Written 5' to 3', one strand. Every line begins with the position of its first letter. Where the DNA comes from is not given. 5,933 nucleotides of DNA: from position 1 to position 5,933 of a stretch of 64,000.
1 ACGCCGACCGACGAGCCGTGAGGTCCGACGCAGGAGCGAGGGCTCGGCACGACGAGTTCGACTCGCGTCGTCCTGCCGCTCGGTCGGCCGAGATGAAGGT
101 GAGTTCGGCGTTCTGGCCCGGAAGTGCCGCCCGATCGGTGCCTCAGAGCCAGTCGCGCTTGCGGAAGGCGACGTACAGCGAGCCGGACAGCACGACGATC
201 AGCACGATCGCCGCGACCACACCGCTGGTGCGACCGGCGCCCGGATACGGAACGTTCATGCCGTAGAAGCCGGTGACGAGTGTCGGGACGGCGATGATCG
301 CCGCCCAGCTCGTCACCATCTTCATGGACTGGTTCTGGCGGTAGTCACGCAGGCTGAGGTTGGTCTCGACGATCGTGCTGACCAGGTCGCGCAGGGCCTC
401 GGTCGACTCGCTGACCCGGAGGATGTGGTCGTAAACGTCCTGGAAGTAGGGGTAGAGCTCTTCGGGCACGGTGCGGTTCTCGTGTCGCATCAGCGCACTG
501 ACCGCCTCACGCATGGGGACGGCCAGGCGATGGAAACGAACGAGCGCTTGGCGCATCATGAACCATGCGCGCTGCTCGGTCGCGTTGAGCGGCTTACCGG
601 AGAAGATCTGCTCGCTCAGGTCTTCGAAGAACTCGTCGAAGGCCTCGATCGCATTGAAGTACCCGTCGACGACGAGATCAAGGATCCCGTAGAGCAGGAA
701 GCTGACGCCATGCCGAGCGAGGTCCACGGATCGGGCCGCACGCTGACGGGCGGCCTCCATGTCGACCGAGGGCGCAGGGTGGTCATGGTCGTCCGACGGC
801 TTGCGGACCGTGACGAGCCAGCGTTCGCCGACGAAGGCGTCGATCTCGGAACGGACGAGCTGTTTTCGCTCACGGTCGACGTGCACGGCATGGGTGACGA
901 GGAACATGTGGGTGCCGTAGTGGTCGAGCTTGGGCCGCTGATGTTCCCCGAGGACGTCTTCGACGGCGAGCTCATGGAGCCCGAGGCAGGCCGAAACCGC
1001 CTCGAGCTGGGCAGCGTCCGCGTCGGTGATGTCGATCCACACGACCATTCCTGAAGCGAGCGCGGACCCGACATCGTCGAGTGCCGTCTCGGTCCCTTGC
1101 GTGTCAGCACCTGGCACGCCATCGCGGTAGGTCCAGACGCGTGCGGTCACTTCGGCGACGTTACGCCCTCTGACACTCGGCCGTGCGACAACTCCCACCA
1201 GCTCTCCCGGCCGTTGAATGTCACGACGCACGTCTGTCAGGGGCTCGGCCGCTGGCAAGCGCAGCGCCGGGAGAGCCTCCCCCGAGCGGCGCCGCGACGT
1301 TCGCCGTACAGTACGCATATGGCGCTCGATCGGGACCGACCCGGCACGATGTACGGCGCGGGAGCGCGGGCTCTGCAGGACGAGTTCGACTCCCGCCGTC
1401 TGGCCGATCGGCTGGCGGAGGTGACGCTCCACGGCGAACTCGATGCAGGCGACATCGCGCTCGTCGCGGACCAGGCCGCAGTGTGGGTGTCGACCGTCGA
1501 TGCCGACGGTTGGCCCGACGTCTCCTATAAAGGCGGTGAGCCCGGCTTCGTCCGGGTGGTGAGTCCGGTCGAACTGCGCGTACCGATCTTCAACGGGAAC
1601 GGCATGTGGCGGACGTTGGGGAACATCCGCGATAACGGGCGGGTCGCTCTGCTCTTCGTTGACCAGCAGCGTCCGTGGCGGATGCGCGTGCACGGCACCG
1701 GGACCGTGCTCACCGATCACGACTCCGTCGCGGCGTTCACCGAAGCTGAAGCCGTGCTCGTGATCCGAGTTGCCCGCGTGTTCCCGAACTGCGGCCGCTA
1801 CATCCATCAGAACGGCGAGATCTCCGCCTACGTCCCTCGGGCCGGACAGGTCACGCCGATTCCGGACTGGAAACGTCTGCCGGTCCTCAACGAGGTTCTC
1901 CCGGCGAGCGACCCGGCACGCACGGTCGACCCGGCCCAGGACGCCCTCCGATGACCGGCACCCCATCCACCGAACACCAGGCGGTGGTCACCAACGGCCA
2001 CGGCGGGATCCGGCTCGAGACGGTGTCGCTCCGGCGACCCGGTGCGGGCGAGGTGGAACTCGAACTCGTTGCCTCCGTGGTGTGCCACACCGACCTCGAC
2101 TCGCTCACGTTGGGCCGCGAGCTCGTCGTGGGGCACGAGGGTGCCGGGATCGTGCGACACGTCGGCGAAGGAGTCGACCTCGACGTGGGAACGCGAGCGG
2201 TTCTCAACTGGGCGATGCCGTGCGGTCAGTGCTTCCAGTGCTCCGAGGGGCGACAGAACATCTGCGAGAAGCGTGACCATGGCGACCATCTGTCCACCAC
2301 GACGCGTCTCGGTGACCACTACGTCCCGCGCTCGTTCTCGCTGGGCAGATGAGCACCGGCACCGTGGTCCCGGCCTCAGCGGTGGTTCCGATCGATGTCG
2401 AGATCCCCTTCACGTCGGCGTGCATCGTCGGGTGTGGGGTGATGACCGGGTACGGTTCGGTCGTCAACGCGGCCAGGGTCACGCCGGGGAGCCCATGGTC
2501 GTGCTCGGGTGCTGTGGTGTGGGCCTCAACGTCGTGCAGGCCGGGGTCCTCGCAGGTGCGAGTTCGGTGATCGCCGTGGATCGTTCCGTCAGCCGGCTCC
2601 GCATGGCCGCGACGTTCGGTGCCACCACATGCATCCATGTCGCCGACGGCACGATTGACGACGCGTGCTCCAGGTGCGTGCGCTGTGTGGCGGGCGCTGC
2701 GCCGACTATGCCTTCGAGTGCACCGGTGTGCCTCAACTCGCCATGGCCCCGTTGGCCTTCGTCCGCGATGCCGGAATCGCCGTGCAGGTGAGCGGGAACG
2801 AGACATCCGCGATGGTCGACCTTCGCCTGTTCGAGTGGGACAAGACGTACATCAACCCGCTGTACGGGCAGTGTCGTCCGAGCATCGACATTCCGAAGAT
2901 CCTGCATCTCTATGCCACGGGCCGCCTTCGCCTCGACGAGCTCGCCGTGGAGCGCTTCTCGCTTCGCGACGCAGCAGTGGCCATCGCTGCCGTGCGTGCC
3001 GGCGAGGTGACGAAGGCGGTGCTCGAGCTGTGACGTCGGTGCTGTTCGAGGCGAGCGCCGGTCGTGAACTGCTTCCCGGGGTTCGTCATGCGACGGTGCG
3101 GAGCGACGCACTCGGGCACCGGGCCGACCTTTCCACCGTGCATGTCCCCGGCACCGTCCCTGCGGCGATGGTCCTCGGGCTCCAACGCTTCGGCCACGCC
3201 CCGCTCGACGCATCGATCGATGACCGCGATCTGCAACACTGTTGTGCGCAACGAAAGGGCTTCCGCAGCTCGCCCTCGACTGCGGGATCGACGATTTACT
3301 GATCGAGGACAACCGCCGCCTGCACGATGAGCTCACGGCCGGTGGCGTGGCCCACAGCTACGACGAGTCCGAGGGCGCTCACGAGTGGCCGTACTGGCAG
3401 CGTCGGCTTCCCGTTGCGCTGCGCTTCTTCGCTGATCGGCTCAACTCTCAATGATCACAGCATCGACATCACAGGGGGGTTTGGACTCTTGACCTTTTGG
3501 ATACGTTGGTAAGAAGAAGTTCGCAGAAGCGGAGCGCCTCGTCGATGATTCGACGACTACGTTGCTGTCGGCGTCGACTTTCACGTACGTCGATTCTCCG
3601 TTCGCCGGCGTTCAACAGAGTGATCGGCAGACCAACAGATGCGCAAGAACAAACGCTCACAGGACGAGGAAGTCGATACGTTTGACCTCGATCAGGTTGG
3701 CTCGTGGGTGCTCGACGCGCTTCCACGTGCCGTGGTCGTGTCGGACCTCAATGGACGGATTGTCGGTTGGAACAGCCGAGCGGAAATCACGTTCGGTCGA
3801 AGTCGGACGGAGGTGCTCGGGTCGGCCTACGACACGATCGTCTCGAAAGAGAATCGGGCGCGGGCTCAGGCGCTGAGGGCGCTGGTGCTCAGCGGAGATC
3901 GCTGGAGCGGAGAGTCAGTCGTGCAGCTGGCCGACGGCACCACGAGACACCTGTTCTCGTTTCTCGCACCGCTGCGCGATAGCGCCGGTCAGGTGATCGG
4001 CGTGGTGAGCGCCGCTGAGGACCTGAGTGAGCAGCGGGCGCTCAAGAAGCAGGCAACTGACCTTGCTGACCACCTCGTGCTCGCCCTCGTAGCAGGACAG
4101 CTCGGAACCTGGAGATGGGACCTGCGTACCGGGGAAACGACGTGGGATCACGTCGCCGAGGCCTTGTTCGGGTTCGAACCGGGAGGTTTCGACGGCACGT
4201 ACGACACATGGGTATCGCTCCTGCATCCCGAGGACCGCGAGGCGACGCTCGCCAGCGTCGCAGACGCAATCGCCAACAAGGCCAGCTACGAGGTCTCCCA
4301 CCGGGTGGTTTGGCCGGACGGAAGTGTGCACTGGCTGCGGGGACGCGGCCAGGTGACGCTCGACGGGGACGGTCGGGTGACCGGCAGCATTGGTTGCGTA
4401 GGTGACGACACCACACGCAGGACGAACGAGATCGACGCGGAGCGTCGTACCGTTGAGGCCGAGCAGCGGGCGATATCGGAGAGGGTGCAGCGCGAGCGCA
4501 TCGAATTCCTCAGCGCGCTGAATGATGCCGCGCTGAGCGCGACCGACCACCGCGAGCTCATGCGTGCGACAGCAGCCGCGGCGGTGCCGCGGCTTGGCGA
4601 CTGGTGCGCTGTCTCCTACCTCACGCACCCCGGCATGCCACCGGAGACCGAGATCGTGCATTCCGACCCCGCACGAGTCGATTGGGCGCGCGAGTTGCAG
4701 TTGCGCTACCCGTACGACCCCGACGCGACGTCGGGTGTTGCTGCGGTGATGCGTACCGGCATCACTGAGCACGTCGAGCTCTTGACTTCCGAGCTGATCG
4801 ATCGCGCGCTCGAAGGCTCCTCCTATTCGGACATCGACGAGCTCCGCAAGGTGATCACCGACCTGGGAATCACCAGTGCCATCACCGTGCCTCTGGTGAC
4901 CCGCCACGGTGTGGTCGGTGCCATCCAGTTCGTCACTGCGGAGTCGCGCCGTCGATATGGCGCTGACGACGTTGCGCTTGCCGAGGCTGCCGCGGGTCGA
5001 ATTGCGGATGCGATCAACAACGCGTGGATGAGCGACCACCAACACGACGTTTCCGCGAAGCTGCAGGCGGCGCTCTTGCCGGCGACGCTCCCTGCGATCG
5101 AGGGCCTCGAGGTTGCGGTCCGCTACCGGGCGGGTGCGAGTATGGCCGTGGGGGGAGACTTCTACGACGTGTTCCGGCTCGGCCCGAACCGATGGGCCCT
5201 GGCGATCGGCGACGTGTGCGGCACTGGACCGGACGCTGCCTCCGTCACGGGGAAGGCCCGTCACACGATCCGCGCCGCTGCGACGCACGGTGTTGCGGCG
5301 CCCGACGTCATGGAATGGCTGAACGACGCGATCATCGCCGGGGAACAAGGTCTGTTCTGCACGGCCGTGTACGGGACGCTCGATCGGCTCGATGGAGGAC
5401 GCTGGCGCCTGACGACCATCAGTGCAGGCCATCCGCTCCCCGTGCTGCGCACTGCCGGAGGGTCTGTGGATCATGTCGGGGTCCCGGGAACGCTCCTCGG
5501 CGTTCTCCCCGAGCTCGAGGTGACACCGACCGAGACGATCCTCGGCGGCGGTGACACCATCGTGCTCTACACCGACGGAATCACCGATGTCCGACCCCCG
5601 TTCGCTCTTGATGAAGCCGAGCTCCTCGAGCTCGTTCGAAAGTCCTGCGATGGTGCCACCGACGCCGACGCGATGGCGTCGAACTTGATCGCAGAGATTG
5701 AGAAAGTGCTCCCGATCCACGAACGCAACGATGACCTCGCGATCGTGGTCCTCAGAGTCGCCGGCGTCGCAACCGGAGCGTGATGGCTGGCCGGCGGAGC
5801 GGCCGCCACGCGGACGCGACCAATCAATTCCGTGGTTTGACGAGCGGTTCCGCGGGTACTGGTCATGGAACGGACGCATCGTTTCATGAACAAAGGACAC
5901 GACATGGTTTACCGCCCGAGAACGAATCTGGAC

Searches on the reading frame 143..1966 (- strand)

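Call 59: search_protein_families(library=pfam, proteins=[window:143-1966:-], max_evalue=0.00001)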
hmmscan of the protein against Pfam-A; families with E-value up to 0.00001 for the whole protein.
window:143-1966:- (607 aa): 1 family
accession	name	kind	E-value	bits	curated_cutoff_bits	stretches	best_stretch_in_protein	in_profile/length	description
PF01544.23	CorA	-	8.1e-56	189.9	27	1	308-603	4-292/292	CorA-like Mg2+ transporter protein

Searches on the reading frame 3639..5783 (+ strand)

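Call 59: search_protein_families(library=pfam, proteins=[window:3639-5783:+], max_evalue=0.00001)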
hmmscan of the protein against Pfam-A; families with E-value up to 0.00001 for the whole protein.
window:3639-5783:+ (714 aa): 8 families
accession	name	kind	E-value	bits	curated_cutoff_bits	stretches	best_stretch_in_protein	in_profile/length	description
PF07228.17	SpoIIE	-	7e-39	134.2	25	1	516-707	2-191/192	Stage II sporulation protein E (SpoIIE)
PF08447.18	PAS_3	-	8.7e-29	100.1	25.6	2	167-252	2-87/89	PAS fold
PF00989.32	PAS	-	8.3e-20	71.3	22.6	1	24-128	6-112/113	PAS fold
PF08448.16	PAS_4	-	4.5e-16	59.5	23.1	1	25-133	1-109/110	PAS fold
PF13426.13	PAS_9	-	1.1e-12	48.6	27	1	30-131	2-103/103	PAS domain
PF01590.32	GAF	-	9.2e-10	39.6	22.4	1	305-459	3-133/133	GAF domain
PF13185.12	GAF_2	-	4.2e-08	33.9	28.6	1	303-459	3-135/136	GAF domain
PF13492.12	GAF_3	-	1.8e-06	28.8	27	0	407-461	76-129/129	GAF domain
